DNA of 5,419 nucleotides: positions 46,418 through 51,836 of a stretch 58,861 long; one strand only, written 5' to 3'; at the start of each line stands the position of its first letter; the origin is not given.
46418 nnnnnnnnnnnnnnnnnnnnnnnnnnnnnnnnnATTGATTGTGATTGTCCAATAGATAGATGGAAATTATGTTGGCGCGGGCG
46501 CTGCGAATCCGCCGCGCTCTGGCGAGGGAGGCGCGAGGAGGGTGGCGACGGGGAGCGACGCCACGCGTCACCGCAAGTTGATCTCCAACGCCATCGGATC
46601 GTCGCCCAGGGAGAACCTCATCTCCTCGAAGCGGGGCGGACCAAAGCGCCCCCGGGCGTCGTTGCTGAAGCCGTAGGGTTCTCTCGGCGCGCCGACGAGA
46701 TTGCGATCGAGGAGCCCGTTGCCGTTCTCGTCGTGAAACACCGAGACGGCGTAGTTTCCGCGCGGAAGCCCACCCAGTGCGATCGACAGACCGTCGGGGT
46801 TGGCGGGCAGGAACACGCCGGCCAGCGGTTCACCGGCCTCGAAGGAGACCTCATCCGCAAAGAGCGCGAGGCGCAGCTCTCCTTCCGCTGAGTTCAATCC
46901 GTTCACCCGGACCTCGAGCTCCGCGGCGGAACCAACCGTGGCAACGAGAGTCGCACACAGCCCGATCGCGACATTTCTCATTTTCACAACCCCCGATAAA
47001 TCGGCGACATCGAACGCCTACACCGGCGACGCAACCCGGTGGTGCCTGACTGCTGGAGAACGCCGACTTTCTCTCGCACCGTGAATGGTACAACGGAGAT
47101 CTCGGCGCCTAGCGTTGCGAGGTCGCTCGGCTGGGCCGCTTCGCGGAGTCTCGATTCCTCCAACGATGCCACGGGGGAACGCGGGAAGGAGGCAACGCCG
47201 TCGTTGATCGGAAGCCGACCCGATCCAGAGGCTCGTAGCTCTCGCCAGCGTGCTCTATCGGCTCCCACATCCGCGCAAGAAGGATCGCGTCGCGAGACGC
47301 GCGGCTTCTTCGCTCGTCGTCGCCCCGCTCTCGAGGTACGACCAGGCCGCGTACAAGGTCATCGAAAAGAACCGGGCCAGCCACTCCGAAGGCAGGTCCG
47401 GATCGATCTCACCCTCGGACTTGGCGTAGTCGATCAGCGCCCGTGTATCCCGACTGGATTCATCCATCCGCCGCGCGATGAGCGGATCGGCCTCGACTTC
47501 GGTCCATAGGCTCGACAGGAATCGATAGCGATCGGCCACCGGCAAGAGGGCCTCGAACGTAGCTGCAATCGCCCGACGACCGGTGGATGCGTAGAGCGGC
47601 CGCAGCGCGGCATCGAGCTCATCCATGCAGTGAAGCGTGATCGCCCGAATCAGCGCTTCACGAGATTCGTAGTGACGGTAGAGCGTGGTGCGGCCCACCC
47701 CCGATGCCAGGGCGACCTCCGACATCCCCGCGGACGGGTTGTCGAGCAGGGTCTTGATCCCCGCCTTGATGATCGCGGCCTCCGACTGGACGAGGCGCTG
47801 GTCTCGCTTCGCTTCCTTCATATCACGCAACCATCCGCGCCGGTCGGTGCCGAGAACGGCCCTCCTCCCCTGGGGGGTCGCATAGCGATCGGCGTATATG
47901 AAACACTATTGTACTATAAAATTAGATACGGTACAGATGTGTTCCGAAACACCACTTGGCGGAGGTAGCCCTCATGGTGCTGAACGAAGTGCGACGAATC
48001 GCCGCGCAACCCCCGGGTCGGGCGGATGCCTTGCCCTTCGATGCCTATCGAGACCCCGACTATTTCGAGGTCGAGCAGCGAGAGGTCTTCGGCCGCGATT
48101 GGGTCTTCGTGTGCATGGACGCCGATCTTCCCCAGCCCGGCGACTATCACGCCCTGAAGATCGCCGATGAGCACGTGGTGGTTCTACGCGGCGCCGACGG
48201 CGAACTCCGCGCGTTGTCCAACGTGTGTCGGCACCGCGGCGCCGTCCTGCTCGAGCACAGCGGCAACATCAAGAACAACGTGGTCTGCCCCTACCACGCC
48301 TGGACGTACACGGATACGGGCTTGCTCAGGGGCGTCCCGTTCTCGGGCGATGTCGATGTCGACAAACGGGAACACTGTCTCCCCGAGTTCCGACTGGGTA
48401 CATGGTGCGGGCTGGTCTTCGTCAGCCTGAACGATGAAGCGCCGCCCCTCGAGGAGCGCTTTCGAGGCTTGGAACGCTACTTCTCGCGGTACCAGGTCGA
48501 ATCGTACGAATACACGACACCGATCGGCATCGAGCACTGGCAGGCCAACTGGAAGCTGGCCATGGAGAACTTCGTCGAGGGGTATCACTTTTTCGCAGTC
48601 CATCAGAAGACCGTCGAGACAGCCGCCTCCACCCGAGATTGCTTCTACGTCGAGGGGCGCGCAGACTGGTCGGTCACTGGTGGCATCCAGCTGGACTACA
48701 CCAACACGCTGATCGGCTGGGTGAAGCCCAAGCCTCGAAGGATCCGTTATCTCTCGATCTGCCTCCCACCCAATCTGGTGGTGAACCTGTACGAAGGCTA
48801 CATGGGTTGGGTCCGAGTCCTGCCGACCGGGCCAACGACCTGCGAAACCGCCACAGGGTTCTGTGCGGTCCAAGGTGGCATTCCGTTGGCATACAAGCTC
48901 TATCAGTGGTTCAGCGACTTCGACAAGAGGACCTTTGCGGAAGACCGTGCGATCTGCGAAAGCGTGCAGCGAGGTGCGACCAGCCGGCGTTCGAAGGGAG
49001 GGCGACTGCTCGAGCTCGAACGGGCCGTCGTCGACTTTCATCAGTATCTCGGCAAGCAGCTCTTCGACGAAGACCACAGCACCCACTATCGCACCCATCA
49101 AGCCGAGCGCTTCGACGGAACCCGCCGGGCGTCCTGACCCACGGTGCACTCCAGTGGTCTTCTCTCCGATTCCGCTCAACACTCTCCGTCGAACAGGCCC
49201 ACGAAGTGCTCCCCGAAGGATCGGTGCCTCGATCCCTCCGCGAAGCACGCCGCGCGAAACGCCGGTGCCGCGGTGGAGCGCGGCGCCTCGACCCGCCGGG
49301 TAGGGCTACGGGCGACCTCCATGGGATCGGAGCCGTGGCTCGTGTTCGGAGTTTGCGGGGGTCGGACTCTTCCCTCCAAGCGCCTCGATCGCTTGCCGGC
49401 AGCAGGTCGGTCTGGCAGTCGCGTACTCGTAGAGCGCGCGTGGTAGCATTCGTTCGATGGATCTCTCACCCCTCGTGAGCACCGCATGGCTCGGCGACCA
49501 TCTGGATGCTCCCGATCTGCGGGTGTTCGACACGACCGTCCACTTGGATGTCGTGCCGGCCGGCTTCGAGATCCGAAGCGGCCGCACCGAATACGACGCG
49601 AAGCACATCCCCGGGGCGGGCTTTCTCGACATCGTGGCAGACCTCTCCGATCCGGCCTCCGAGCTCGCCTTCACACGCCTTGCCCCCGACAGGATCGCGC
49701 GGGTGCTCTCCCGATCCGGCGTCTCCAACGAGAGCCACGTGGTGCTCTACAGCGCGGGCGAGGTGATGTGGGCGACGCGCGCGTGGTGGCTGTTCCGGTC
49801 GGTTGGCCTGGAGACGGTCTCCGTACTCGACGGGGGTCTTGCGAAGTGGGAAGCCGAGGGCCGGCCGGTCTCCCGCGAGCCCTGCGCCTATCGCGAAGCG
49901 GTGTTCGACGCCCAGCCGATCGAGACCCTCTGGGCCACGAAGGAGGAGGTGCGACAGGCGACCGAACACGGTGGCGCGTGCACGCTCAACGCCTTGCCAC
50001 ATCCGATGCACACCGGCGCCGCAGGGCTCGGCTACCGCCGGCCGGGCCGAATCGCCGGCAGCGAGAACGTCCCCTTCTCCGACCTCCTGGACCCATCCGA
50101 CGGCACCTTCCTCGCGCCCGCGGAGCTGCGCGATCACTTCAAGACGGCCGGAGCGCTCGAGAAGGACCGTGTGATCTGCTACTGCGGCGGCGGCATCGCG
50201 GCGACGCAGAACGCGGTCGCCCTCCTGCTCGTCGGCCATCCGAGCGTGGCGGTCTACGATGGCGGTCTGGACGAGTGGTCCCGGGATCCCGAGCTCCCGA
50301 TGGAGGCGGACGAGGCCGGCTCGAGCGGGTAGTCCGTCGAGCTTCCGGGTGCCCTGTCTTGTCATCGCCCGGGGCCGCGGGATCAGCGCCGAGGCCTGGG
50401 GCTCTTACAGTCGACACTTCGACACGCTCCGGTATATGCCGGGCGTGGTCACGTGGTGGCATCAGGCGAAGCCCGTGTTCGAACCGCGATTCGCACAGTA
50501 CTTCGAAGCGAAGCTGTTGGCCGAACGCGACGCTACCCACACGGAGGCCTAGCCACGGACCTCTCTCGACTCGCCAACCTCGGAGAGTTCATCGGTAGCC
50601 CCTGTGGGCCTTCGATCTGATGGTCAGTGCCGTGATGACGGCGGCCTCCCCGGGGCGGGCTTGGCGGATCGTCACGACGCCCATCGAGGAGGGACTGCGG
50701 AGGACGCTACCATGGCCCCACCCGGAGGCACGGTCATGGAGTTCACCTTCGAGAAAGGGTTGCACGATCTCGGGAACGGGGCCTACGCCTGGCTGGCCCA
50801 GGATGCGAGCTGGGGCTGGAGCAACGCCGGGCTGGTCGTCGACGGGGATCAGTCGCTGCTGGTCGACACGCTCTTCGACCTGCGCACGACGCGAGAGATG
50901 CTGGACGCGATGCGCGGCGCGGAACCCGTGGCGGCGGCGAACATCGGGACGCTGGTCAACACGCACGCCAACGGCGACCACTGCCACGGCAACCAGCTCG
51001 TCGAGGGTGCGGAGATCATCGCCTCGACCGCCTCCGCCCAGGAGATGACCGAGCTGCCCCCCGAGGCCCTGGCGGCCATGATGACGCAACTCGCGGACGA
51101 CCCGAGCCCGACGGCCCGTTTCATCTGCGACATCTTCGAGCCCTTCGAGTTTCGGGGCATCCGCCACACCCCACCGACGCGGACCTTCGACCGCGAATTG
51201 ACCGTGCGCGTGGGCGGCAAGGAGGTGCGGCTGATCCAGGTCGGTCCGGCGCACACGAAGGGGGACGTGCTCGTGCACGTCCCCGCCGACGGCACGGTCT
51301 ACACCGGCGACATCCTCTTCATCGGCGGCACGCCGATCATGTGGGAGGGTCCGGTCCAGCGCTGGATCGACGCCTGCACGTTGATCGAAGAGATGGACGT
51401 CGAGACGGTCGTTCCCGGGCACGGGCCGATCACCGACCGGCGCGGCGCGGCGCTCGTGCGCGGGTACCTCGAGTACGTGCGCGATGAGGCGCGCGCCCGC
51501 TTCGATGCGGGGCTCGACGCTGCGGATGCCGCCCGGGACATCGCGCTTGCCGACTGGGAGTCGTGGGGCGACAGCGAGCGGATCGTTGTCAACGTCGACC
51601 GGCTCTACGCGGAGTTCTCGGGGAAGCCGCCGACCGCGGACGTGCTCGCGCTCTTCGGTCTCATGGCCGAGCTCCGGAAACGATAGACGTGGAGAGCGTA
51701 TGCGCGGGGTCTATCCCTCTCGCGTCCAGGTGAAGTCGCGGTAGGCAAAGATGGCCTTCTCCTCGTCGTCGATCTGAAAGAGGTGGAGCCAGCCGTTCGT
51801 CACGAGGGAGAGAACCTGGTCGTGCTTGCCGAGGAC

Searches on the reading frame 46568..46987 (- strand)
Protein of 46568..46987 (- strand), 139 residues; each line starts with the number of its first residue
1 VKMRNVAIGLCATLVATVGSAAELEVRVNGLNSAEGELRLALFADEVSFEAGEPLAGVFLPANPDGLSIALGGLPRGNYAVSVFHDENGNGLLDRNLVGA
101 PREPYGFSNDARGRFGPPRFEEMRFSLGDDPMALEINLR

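Call 37: search_protein_families(library=pfam, proteins=[window:46568-46987:-], max_evalue=0.01)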
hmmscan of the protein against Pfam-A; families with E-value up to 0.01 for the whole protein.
window:46568-46987:- (139 aa): 1 family
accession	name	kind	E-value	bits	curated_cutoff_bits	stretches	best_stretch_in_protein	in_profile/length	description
PF09912.14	DUF2141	-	9.8e-30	103.2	24.4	1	26-131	1-108/112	Uncharacterized protein conserved in bacteria (DUF2141)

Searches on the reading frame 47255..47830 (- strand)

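Call 37: search_protein_families(library=pfam, proteins=[window:47255-47830:-], max_evalue=0.01)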
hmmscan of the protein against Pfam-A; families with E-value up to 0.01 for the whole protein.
window:47255-47830:- (191 aa): 4 families
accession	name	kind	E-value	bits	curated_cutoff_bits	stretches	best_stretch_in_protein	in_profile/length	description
PF00440.29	TetR_N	-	1.2e-06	28.7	24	1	34-64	17-47/47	Bacterial regulatory proteins, tetR family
PF16859.10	TetR_C_11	-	0.00036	21.3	32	1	100-179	26-109/113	Tetracyclin repressor-like, C-terminal domain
PF02796.21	HTH_7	-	0.0015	19.1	23.8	1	25-52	14-40/45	Helix-turn-helix domain of resolvase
PF17922.6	TetR_C_17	-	0.0034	18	26.1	0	88-155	13-78/100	Tetracyclin repressor-like, C-terminal domain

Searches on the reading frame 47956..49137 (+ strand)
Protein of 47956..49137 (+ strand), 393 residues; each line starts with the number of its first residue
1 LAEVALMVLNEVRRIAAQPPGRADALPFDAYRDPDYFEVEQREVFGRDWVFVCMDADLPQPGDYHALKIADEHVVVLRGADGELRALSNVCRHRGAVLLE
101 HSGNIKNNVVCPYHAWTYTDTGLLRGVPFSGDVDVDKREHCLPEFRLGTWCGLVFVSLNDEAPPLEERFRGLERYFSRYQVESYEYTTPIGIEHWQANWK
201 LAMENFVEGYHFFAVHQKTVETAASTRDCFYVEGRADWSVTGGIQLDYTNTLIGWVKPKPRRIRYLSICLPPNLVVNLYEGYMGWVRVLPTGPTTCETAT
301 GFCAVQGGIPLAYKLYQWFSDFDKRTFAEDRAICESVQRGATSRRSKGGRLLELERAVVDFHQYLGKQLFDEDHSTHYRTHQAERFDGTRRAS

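Call 37: search_protein_families(library=pfam, proteins=[window:47956-49137:+], max_evalue=0.01)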
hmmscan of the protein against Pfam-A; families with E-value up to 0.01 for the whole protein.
window:47956-49137:+ (393 aa): 2 families
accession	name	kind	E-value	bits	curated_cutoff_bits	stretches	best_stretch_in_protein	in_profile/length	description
PF00848.25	Ring_hydroxyl_A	-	2.4e-25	90.1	24.9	1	195-367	14-204/208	Ring hydroxylating alpha subunit (catalytic domain)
PF00355.32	Rieske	-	7.1e-21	74.4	20.3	1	48-132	1-83/88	Rieske [2Fe-2S] domain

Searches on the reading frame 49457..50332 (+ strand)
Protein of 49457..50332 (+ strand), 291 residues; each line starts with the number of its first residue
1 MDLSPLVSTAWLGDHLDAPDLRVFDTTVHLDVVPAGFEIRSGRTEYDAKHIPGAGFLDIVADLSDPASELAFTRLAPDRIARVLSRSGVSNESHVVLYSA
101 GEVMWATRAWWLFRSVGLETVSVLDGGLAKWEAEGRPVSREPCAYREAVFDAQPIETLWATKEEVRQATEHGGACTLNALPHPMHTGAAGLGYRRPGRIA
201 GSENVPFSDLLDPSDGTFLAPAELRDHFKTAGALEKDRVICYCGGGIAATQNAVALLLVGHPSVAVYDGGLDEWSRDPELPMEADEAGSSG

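Call 35: search_protein_families(library=pfam, proteins=[window:49457-50332:+], max_evalue=0.01)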
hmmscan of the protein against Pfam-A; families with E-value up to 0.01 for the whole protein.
window:49457-50332:+ (291 aa): 1 family
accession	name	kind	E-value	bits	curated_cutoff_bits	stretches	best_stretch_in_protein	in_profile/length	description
PF00581.25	Rhodanese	-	1.7e-24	86.7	22.2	2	10-134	3-102/102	Rhodanese-like domain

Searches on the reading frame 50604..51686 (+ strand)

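Call 35: search_protein_families(library=pfam, proteins=[window:50604-51686:+], max_evalue=0.01)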
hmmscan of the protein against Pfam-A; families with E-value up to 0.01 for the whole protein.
window:50604-51686:+ (360 aa): 2 families
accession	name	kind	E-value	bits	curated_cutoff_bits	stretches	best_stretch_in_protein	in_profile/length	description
PF00753.33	Lactamase_B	-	8.1e-23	81.8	22.7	1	73-273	6-196/196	Metallo-beta-lactamase superfamily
PF12706.13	Lactamase_B_2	-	0.0038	17.3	27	1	85-152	3-74/200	Beta-lactamase superfamily domain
